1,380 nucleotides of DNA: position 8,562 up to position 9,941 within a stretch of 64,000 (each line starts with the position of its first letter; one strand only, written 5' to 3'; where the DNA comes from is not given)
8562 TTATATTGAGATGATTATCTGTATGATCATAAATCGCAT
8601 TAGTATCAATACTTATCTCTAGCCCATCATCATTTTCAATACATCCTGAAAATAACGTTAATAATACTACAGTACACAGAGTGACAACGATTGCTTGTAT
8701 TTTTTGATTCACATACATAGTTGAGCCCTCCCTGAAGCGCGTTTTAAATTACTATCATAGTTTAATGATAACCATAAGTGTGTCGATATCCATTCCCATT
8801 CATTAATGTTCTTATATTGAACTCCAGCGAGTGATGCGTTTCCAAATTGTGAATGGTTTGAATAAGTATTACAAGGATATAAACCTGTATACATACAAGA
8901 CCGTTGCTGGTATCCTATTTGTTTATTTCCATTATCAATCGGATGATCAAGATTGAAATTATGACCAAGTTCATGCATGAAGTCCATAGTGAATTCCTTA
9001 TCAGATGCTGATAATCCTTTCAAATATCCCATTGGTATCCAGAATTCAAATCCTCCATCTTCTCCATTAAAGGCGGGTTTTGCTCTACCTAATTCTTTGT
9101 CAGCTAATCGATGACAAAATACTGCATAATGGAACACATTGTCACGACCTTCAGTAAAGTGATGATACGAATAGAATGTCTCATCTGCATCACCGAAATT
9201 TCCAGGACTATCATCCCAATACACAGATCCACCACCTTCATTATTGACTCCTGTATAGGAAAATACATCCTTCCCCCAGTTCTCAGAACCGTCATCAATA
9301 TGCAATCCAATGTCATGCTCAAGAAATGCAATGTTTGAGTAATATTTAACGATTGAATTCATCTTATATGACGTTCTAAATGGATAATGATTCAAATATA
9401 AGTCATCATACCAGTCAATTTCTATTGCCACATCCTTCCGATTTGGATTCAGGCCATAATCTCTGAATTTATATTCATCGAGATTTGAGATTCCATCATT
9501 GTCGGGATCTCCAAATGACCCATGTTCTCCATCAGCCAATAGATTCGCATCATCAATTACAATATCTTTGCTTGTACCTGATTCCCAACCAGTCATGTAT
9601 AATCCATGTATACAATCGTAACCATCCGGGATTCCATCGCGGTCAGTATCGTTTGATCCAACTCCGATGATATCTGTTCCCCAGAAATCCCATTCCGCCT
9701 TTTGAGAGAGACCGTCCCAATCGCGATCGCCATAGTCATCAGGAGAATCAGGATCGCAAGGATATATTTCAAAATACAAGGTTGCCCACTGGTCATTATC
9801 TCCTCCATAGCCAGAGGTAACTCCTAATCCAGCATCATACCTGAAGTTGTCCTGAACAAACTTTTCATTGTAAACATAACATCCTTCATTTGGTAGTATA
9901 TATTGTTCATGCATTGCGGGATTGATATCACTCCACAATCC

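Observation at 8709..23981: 15.3-kb single gene encoding a secreted protein of about 5,090 aa that combines a lectin array, a calcium-repeat stalk and a terminal protease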

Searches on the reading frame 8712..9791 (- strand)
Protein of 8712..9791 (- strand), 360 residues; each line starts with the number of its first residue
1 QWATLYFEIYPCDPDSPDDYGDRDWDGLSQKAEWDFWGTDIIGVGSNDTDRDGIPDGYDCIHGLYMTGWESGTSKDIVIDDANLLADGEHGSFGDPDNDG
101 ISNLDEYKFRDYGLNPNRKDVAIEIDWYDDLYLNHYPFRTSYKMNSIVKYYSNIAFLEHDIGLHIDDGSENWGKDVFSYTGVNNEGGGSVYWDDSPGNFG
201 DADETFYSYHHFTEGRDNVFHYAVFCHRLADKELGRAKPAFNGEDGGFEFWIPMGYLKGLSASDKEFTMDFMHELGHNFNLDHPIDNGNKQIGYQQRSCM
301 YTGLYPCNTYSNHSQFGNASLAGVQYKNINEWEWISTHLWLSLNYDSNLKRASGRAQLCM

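Call 13: find_homologous_proteins(query=window:8712-9791:-, max_evalue=0.001)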
Query window:8712-9791:- (360 aa): 3 proteins with E <= 0.001 among 538 candidates.
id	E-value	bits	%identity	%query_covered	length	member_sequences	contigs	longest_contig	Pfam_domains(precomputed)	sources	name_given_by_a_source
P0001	8.7e-8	50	30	72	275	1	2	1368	-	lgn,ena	-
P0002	3.0e-6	45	29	57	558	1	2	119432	-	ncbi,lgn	-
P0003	6.5e-4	37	28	72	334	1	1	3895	-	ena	-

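Call 15: search_solved_structures(query=window:8712-9791:-, max_evalue=10, show_alignments=2)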
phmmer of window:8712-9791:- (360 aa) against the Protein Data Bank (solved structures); distinct sequences matched with E-value up to 10: 2.
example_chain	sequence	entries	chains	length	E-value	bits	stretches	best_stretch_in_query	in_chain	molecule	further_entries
9b9g_I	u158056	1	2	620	0.012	18.2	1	190-251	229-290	Protein phosphatase 3 catalytic subunit alpha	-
9ms7_A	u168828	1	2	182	0.53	12.7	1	161-250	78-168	PWe2 endolysin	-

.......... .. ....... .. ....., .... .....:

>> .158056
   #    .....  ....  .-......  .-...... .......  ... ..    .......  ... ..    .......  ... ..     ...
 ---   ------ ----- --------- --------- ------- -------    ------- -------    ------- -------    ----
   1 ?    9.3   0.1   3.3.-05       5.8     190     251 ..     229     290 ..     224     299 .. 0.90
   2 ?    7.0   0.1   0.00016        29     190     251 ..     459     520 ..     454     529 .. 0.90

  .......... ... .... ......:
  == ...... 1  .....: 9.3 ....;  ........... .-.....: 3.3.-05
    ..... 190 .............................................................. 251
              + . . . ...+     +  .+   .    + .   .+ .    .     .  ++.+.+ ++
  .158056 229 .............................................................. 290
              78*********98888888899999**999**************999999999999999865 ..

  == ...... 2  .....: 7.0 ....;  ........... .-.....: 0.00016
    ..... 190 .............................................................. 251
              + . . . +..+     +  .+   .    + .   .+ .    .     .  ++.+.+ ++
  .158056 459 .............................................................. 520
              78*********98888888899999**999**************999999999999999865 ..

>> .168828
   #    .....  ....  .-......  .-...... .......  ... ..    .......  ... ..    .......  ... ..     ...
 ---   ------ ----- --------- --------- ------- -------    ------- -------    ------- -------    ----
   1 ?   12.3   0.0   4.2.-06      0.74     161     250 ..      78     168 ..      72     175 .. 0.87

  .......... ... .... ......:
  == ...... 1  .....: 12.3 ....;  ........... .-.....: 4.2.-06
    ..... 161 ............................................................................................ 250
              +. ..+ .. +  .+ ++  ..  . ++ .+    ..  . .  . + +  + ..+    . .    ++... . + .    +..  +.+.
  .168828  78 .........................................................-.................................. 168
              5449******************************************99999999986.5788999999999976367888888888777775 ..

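Call 40: search_protein_representatives(alignment_id=A1)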
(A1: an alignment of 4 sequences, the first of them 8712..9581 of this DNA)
Query: 4 sequences, 335 profile positions. Proteins with E-value up to 0.001 (for the whole library): 12910; up to 1e-10: 3538; up to 1e-30: 458. The best 150 are listed.
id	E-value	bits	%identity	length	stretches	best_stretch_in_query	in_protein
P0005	5.3e-178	608.0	-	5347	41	18-90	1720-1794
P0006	1.5e-137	475.0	-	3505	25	20-90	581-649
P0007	2.7e-130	451.2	-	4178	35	15-87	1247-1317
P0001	4.9e-123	427.3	-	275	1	1-318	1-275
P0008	1.5e-113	396.1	-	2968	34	20-85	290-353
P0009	1.0e-102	360.5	-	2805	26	21-86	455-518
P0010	8.3e-102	357.5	-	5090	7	21-327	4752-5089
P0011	5.4e-98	345.0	-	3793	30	11-86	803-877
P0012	7.7e-94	331.3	-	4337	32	20-86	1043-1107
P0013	1.5e-92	327.1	-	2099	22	20-84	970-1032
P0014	6.9e-91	321.6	-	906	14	36-93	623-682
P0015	9.3e-90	317.9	-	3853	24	20-92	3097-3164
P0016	1.7e-85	303.9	-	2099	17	16-96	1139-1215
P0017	3.6e-82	292.9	-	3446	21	19-95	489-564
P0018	3.4e-81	289.8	-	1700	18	19-86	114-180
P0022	8.4e-79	281.9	-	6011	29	19-84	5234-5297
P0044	4.7e-66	240.0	-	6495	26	21-97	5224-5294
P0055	3.0e-62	227.5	-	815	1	12-321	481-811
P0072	3.0e-55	204.5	-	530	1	13-320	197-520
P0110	9.4e-51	189.7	-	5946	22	18-85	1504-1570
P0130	5.6e-48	180.6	-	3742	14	18-85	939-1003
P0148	1.3e-45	172.8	-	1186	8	10-314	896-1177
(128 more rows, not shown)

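Call 41: list_cluster_members(proteins=[P0010, P0004, P0002, P0055])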
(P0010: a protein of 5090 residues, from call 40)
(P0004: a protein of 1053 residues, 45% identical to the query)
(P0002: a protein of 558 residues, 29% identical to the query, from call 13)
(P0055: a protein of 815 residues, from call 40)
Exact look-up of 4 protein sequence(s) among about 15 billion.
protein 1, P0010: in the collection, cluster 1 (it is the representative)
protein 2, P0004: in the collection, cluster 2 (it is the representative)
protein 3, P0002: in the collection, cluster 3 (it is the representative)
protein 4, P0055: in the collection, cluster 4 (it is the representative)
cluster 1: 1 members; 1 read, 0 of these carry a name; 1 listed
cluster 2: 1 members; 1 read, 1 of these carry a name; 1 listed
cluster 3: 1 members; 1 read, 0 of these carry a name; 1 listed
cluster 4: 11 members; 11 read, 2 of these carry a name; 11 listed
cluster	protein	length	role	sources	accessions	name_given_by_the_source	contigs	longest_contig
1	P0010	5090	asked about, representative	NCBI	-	-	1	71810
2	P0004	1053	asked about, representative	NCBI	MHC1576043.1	MAG: LamG-like jellyroll fold domain-containing protein, partial [Methanosarcinaceae ...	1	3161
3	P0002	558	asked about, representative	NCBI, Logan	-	-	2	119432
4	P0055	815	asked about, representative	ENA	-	-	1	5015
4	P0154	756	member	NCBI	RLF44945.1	MAG: hypothetical protein DRN29_07585, partial [Thermoplasmata archaeon]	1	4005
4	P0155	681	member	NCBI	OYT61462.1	hypothetical protein B6U81_02940, partial [Thermoplasmatales archaeon ex4484_30]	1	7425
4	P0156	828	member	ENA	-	-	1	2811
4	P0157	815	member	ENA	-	-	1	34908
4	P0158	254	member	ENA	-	-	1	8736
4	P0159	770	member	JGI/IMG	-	-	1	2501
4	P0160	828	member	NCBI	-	-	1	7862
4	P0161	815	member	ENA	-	-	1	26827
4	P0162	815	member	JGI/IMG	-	-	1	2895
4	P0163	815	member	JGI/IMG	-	-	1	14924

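Call 44: search_protein_families(library=pfam, alignment_id=A2, max_evalue=0.01)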
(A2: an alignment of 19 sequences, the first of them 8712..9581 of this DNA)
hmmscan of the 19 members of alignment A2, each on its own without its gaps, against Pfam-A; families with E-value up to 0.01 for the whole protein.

A. member 1, window:8712-9581:- (290 aa): 3 families
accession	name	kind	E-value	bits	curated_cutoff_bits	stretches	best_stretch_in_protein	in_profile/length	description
PF13688.12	Reprolysin_5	-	0.00014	22.6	27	1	71-238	26-185/196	Metallo-peptidase family M12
PF10462.15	Peptidase_M66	-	0.00043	19.8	20.6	1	184-224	178-222/306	Peptidase M66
PF13583.11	Reprolysin_4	-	0.0039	17.3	22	1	189-256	128-191/203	Metallo-peptidase family M12B Reprolysin-like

B. families by the number of members that match (of 19 scanned): 9 families
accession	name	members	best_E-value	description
PF18884.5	TSP3_bac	2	2e-06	Bacterial TSP3 repeat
PF13688.12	Reprolysin_5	2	0.00014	Metallo-peptidase family M12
PF13229.12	Beta_helix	1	1.5e-25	Right handed beta helix region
PF05048.19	NosD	1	2.5e-21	Periplasmic copper-binding protein (NosD)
PF01095.25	Pectinesterase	1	0.00011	Pectinesterase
PF10462.15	Peptidase_M66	1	0.00043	Peptidase M66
PF05901.16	Excalibur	1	0.0032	Excalibur calcium-binding domain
PF13583.11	Reprolysin_4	1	0.0039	Metallo-peptidase family M12B Reprolysin-like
PF03495.19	Binary_toxB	1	0.0052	Clostridial binary toxin B/anthrax toxin PA Ca-binding domain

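Call 53: list_cluster_members(proteins=[P0005, P0006, P0007, P0017, P0022, P0044, P0110, P0130, P0148, P0072])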
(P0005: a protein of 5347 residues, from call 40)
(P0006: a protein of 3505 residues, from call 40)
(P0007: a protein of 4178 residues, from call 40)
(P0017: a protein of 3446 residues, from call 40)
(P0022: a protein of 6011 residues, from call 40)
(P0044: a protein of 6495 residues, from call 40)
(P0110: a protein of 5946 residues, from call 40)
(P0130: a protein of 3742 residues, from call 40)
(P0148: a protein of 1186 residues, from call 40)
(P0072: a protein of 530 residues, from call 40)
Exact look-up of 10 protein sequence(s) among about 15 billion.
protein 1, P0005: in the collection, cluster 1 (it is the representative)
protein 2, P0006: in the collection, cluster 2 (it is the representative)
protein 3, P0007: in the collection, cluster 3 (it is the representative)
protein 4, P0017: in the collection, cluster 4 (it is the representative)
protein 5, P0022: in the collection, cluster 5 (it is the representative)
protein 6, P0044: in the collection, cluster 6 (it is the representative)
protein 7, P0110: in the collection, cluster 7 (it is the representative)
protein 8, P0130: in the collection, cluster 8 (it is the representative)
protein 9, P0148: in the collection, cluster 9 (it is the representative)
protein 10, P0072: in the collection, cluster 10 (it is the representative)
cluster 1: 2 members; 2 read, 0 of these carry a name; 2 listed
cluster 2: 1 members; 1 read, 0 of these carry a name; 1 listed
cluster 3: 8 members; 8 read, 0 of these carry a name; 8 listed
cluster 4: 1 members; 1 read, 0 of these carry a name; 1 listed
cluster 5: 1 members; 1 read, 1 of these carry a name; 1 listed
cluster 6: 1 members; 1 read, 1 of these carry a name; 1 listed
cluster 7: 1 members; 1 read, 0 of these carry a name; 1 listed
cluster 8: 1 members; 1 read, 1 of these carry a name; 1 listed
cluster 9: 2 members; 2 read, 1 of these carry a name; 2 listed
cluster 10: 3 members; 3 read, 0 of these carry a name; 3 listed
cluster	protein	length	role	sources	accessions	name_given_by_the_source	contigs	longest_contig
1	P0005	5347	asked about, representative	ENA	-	-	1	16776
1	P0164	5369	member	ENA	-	-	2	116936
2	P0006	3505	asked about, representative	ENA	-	-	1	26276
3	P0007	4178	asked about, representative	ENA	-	-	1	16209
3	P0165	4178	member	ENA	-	-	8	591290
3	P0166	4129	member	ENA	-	-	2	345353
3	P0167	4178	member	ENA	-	-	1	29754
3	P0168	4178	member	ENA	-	-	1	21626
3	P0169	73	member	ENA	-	-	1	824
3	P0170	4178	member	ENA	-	-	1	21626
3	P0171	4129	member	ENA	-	-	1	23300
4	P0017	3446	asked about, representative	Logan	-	-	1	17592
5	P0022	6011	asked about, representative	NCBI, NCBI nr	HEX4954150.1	MAG TPA: carboxypeptidase regulatory-like domain-containing protein [Thermoanaerobaculia ... | carboxypeptidase regulatory-like domain-containing protein [Thermoanaerobaculia bacterium]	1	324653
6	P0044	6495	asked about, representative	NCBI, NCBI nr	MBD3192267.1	MAG: hypothetical protein GF308_16630 [Candidatus Heimdallarchaeota archaeon] | hypothetical protein [Candidatus Heimdallarchaeota archaeon]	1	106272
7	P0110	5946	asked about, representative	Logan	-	-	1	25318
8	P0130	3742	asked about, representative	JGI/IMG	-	hypothetical protein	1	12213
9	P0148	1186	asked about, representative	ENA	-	-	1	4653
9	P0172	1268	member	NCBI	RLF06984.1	MAG: hypothetical protein DRJ60_03705, partial [Thermoprotei archaeon]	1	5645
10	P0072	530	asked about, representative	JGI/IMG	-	-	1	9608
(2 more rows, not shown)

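Call 54: predict_structure(alignment_id=A2)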
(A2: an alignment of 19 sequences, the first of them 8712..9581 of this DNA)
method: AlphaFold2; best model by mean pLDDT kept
length: 290 residues; sequences in the alignment: 19
mean_pLDDT: 51.6   pTM: 0.53
mean pLDDT of the five models: 51.6, 50.8, 49.8, 48.6, 48.4
residues with pLDDT >= 90: 0; 70-90: 48; 50-70: 72; < 50: 170
segments of 3 or more residues with pLDDT < 50: 1-28, 60-70, 105-143, 158-180, 213-257, 268-290
pLDDT, mean of each block of 10 residues (from residue 1): 42 44 46 65 70 68 45 75 82 78 49 39 41 43 53 56 43 39 60 71 70 42 35 30 37 47 56 39 31
secondary structure, 60 per line:
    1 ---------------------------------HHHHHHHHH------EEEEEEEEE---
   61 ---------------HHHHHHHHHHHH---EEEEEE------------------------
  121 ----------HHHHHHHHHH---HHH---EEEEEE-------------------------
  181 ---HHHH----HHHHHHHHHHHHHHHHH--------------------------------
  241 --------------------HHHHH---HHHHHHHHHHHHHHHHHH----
elements in order: H34-42 E49-57 H76-87 E91-96 H131-140 E150-155 H184-187 H192-208 H261-265 H269-286

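Call 56: search_solved_structures(query=A2, max_evalue=1, show_alignments=3)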
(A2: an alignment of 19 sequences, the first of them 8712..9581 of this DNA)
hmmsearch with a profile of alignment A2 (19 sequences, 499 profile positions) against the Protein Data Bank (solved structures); distinct sequences matched with E-value up to 1: 29.
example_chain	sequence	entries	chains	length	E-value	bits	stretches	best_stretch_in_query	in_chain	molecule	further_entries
5zjk_A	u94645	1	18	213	0.00013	24.2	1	372-456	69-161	Myroilysin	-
5gwd_A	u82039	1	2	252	0.00019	23.7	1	372-456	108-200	Myroilysin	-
5czw_A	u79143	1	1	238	0.0002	23.7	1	372-449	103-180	Myroilysin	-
6x5x_A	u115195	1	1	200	0.0033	19.6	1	376-448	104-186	Snake venom metalloproteinase BmooMP-I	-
1kug_A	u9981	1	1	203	0.0041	19.3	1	389-436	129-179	metalloproteinase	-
1kuf_A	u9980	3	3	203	0.0046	19.1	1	389-435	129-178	metalloproteinase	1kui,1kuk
4j4m_A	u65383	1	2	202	0.0055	18.9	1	372-426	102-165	zinc-dependent metalloproteinase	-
4q1l_A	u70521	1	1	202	0.0072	18.5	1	383-425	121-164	Snake venom metalloproteinase leucurolysin-A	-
3gbo_A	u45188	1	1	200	0.0083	18.3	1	390-448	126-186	Zinc metalloproteinase BmooMPalfa-I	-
1nd1_A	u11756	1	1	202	0.017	17.2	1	390-444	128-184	BaP1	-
2w12_A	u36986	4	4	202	0.024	16.8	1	390-444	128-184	ZINC METALLOPROTEINASE BAP1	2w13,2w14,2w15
1wni_A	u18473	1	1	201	0.042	16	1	392-425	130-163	Trimerelysin II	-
1qua_A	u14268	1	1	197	0.07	15.3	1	390-424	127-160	ACUTOLYSIN-C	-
1yp1_A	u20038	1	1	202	0.098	14.8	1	396-425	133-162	FII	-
4dd8_A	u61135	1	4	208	0.11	14.7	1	383-421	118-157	Disintegrin and metalloproteinase domain-containing protein 8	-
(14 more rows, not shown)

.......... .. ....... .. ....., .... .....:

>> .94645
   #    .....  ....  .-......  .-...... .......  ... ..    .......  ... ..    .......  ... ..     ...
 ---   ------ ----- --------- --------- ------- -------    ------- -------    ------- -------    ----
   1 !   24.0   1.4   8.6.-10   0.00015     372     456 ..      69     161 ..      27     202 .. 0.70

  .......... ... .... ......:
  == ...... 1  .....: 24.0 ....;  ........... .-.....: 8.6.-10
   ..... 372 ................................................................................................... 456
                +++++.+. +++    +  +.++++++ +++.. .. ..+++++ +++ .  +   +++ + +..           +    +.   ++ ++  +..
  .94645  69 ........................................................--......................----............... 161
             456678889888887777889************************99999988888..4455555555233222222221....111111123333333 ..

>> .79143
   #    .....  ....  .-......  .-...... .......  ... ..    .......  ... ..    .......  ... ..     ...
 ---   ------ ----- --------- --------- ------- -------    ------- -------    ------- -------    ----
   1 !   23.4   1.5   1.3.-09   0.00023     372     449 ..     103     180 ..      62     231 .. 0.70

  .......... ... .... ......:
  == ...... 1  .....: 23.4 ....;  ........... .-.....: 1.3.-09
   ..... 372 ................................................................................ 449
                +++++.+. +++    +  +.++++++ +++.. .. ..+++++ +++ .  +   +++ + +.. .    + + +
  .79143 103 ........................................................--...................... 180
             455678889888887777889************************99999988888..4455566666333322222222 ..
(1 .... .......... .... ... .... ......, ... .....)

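Call 57: fold_search(model_id=the predicted structure, library=pdb)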
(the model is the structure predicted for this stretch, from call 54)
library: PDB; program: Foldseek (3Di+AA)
matches with E <= 10: 119; with E <= 0.001: 0
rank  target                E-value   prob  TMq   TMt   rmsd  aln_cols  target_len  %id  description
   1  4jqo_A                1.4e+00  0.13  0.10  0.09   9.6        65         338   11  Crystal structure of anabolic ornithine carbamoyltransferase from Vibrio vulnificus in complex with citrulline and ino (released 2013-04-17)
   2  8a7d_C                1.4e+00  0.08  0.12  0.04   8.7        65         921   15  Partial dimer complex of PAPP-A and its inhibitor STC2 (released 2022-11-02)
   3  8d8o_B                1.5e+00  0.08  0.12  0.04   8.8        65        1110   15  Cryo-EM structure of substrate unbound PAPP-A (released 2022-09-28)
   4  4jhx_C                1.7e+00  0.12  0.10  0.09   9.8        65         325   11  Crystal structure of anabolic ornithine carbamoyltransferase from Vibrio vulnificus in complex with carbamoylphosphate (released 2013-03-20)
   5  1ort_A                1.7e+00  0.10  0.10  0.09   9.9        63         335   10  ORNITHINE TRANSCARBAMOYLASE FROM PSEUDOMONAS AERUGINOSA (released 1996-12-07)
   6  4anf_A                1.8e+00  0.11  0.10  0.09   9.7        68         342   16  Structure of the ornithine carbamoyltransferase from Mycoplasma penetrans with a P23 Space group (released 2012-03-28)
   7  3txx_H                1.8e+00  0.10  0.10  0.09   9.7        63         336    8  Crystal structure of putrescine transcarbamylase from Enterococcus faecalis (released 2012-02-01)
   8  8hgg_C                1.9e+00  0.07  0.12  0.03   8.7        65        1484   15  Structure of 2:2 PAPP-A.ProMBP complex (released 2023-01-11)
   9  4kwt_B                2.0e+00  0.11  0.11  0.09  10.1        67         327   12  Crystal structure of unliganded anabolic ornithine carbamoyltransferase from Vibrio vulnificus at 1.86 A resolution (released 2013-06-05)
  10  4h31_A                2.0e+00  0.10  0.11  0.09  10.1        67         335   12  Crystal structure of anabolic ornithine carbamoyltransferase from Vibrio vulnificus in complex with carbamoyl phosphat (released 2012-09-26)
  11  1oth                  2.0e+00  0.09  0.10  0.09  10.0        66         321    8  CRYSTAL STRUCTURE OF HUMAN ORNITHINE TRANSCARBAMOYLASE COMPLEXED WITH N-PHOSPHONACETYL-L-ORNITHINE (released 1999-10-06)
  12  1dxh                  2.0e+00  0.09  0.10  0.09   9.8        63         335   10  Catabolic ornithine carbamoyltransferase from Pseudomonas aeruginosa (released 2001-01-12)
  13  3txx_E                2.0e+00  0.09  0.10  0.09   9.7        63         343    8  Crystal structure of putrescine transcarbamylase from Enterococcus faecalis (released 2012-02-01)
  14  7y5q_B                2.1e+00  0.05  0.12  0.04   8.8        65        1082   17  Structure of 1:1 PAPP-A.STC2 complex(half map) (released 2023-01-11)
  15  4h31_B                2.4e+00  0.09  0.10  0.09  10.0        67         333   10  Crystal structure of anabolic ornithine carbamoyltransferase from Vibrio vulnificus in complex with carbamoyl phosphat (released 2012-09-26)
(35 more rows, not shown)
